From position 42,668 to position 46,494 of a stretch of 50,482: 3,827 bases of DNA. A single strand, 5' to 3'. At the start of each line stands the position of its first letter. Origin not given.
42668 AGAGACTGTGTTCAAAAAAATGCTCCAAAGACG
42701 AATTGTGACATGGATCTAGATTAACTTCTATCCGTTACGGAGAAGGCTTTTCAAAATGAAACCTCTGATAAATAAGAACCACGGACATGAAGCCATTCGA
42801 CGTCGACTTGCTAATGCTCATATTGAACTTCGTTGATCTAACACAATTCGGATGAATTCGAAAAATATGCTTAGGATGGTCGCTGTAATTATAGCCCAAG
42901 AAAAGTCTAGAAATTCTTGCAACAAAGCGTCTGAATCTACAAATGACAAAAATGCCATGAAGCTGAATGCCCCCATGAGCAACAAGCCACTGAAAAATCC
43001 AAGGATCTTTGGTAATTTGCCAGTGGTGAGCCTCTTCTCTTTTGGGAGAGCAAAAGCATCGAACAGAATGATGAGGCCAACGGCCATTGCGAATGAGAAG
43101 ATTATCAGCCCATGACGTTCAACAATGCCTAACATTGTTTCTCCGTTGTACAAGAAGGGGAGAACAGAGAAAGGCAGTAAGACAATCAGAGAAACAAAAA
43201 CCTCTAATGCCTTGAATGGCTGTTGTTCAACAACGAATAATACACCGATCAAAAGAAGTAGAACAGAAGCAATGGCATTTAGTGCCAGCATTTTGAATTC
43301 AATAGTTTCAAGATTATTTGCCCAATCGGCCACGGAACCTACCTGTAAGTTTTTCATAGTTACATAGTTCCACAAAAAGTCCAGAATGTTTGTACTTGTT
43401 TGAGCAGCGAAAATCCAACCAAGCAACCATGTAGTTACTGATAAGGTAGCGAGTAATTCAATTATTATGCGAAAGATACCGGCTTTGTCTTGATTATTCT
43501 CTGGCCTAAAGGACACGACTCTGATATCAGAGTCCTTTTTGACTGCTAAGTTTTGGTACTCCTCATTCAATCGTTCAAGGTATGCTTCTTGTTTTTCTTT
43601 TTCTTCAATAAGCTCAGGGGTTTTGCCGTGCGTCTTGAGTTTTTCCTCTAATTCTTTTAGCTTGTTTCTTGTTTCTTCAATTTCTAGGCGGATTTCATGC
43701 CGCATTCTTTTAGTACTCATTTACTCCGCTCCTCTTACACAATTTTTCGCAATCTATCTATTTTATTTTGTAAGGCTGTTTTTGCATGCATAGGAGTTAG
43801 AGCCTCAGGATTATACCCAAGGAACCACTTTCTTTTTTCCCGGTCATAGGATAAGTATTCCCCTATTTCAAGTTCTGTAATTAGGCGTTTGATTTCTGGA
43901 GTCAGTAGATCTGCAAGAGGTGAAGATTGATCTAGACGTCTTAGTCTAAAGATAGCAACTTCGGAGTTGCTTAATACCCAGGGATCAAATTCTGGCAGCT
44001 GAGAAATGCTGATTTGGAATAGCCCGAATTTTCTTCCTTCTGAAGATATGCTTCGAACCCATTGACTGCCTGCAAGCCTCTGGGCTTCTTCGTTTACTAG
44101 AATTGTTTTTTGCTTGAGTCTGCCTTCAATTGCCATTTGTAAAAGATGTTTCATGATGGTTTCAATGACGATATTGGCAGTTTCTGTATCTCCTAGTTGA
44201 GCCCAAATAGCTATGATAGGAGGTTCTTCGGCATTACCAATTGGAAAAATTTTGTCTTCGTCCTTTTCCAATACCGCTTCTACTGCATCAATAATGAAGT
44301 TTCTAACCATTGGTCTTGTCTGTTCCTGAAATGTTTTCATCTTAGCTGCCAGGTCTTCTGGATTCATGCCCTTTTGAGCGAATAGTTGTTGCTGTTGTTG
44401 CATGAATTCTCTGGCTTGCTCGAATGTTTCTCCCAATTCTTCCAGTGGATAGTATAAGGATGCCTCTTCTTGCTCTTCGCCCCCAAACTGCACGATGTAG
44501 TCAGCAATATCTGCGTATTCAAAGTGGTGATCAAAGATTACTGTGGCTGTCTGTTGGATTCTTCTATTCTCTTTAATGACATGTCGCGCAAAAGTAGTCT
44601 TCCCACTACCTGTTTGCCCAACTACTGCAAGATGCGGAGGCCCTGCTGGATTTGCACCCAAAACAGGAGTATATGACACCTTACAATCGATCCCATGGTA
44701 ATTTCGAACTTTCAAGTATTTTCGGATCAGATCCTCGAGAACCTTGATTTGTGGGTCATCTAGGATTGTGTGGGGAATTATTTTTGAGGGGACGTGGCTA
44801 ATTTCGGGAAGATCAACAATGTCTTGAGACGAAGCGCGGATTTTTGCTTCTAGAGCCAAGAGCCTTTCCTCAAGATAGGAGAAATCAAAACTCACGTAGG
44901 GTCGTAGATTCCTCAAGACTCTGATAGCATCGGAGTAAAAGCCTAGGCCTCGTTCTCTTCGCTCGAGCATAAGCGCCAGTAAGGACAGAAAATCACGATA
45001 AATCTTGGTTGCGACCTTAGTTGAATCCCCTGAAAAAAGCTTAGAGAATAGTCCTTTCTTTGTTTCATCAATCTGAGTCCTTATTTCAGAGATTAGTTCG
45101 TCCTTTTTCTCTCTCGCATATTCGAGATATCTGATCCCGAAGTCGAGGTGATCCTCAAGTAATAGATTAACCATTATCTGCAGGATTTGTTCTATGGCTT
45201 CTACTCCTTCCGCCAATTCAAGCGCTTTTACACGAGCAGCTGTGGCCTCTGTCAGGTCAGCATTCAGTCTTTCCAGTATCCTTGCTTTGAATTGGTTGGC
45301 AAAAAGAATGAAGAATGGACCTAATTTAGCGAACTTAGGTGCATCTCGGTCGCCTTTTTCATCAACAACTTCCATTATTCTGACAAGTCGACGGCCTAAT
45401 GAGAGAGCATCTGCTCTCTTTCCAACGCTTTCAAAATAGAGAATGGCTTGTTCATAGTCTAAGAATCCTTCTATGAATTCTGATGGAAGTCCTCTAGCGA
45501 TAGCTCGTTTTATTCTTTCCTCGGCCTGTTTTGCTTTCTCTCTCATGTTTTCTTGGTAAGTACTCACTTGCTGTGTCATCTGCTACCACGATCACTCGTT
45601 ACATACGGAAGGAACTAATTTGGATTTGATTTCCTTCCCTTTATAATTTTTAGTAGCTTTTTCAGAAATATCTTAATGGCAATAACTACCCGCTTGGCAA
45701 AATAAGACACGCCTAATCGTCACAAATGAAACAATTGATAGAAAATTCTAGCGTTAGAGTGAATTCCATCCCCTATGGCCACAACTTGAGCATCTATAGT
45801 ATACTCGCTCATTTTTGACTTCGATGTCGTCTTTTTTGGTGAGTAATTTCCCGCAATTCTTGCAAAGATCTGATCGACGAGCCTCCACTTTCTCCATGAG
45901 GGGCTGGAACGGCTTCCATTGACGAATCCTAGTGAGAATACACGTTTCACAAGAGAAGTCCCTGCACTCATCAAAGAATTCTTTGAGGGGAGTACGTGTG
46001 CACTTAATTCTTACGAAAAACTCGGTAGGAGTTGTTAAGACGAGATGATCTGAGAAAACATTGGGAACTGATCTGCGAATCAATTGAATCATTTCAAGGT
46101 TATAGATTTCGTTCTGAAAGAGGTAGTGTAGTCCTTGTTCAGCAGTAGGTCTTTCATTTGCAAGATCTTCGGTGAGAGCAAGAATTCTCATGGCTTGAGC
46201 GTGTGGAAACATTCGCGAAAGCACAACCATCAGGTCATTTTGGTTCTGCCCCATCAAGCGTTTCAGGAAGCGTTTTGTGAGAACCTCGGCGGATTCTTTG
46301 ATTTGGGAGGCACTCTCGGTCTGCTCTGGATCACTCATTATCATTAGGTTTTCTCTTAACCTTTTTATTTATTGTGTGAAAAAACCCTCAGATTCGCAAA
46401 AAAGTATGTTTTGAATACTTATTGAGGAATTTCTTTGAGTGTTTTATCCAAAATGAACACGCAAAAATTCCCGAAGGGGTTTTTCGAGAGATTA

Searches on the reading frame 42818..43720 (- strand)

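Call 8: search_protein_families(library=pfam, proteins=[window:42818-43720:-], max_evalue=0.1)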
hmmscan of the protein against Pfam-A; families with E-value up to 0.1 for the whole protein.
window:42818-43720:- (300 aa): 1 family
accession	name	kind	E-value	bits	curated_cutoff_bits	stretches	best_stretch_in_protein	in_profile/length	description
PF11083.13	Relaxase_C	-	0.0019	18.8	30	1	3-66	24-88/125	C-terminal helical hairpin domain from relaxase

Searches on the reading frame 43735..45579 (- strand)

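Call 8: search_protein_families(library=pfam, proteins=[window:43735-45579:-], max_evalue=0.1)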
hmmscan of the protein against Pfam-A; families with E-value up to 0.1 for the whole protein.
window:43735-45579:- (614 aa): 19 families
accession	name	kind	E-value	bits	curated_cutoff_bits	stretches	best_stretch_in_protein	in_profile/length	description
PF01935.23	DUF87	-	2.7e-11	44.5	23.2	1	315-416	24-103/220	Helicase HerA, central domain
PF10412.15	TrwB_AAD_bind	-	2.1e-06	27.4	20.5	1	316-434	17-126/387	Type IV secretion-system coupling protein DNA-binding domain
PF13401.12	AAA_22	-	7.7e-06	26.7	27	1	315-386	6-65/130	AAA domain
PF13191.12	AAA_16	-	0.00023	22.1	32.6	1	313-417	23-123/167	AAA ATPase domain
PF05729.18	NACHT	-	0.0022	18.3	26.7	1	318-345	4-31/167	NACHT domain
PF06745.19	ATPase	-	0.0023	17.7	26.6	1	318-441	23-137/231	KaiC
PF01580.24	FtsK_SpoIIIE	-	0.0028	17.6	24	1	313-335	38-60/221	FtsK/SpoIIIE family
PF00931.28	NB-ARC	-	0.013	15.2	23.5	1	316-344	20-52/248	NB-ARC domain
PF04851.21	ResIII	-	0.016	15.6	22.5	1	275-349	6-58/164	Type III restriction enzyme, res subunit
PF24883.2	NPHP3_N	-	0.019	15.6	24.8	1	313-349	21-58/164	Nephrocystin 3, N-terminal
PF00005.33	ABC_tran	-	0.024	15.6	25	1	317-371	14-67/137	ABC transporter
PF02492.25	cobW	-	0.025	14.6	20.7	1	317-348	3-34/180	CobW/HypB/UreG, nucleotide-binding domain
PF06414.18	Zeta_toxin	-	0.028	14.3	22.3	0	316-349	18-49/199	Zeta toxin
PF13173.12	AAA_14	-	0.036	14.5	27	0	317-354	5-42/129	AAA domain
PF20720.3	nSTAND3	-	0.037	14.2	27.2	0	317-340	20-43/155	Novel STAND NTPase 3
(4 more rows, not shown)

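Call 9: search_protein_families(library=ncbifam, proteins=[window:43735-45579:-], max_evalue=0.1)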
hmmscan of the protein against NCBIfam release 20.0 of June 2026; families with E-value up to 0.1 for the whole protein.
window:43735-45579:- (614 aa): 19 families
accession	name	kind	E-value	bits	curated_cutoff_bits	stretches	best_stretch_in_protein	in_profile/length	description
NF053655.1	CedD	equivalog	2.1e-08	33.3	600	1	316-362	223-268/527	DNA-translocating ATPase CedD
NF042943.1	HerA_antiphage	equivalog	4.8e-06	25.4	800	1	316-358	158-200/566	anti-phage-associated helicase HerA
NF040937.1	HerA_Thermprot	equivalog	3.1e-05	22.6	800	1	316-357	142-182/487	DNA double-strand break repair helicase HerA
NF045975.1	VirB4_plasma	equivalog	0.00057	17.7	590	1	318-362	519-562/894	Mbov_0397 family ICE element conjugal transfer ATPase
TIGR03925.1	T7SS_EccC_b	equivalog_domain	0.00086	17.7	346.55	1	309-357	356-407/564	type VII secretion protein EccCb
TIGR03015.1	pepcterm_ATPase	hypoth_equivalog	0.0011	18.5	324.5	1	318-386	47-115/269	XrtA/PEP-CTERM system-associated ATPase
TIGR00929.1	VirB4_CagE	subfamily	0.0035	15.6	643.1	1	316-352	439-475/792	VirB4 family type IV secretion/conjugal transfer ATPase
NF010170.0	PRK13651.1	equivalog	0.0086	15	432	1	316-334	35-53/308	cobalt transporter ATP-binding subunit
TIGR02928.1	TIGR02928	subfamily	0.01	14.7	181.3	1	313-345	39-71/366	orc1/cdc6 family replication initiation protein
NF033849.1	ser_rich_anae_1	subfamily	0.011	13.1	650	0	316-350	761-801/1163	serine-rich protein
NF042944.1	HerA_antiphage_2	equivalog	0.014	14.1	850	0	316-357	138-186/576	anti-phage-associated helicase HerA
NF000355.4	ribo_prot_ABC_F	equivalog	0.015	14.2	380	1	316-394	30-78/499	ribosomal protection-like ABC-F family protein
NF000170.2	ABCF_Vga_all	exception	0.026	13.1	725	1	316-345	299-328/521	Vga family ABC-F type ribosomal protection protein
NF004018.0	PRK05480.1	equivalog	0.037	13.5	180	0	317-357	9-46/210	uridine kinase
NF041017.1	DNA_import_CedB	equivalog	0.037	12.7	700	1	315-352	276-313/590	DNA import protein CedB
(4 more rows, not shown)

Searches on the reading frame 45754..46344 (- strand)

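Call 8: search_protein_families(library=pfam, proteins=[window:45754-46344:-], max_evalue=0.1)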
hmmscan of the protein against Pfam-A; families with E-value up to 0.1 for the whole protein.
window:45754-46344:- (196 aa): 4 families
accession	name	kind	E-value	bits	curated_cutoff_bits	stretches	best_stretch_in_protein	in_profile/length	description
PF01921.24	tRNA-synt_1f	-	0.0047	16.3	27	1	160-192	176-209/360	tRNA synthetases class I (K)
PF13248.11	Zn_ribbon_3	-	0.0094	15.8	27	0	160-168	18-26/26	zinc-ribbon domain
PF07282.18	Cas12f1-like_TNB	-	0.037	14.6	26.3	1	153-191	22-49/60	Cas12f1-like, TNB domain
PF02150.21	Zn_ribbon_RPB9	-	0.048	14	25.2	1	161-189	4-28/36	RNA polymerases M/15 Kd subunit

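Call 9: search_protein_families(library=ncbifam, proteins=[window:45754-46344:-], max_evalue=0.1)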
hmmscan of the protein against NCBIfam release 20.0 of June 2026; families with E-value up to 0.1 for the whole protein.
window:45754-46344:- (196 aa): 2 families
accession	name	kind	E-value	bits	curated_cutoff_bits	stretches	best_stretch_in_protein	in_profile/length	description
TIGR00467.1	lysS_arch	equivalog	0.0061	15.1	147.55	1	159-192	169-200/515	lysine--tRNA ligase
NF047912.1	ECs_2282_CxxC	subfamily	0.018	14.9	37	1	161-191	5-36/60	ECs_2282 family putative zinc-binding protein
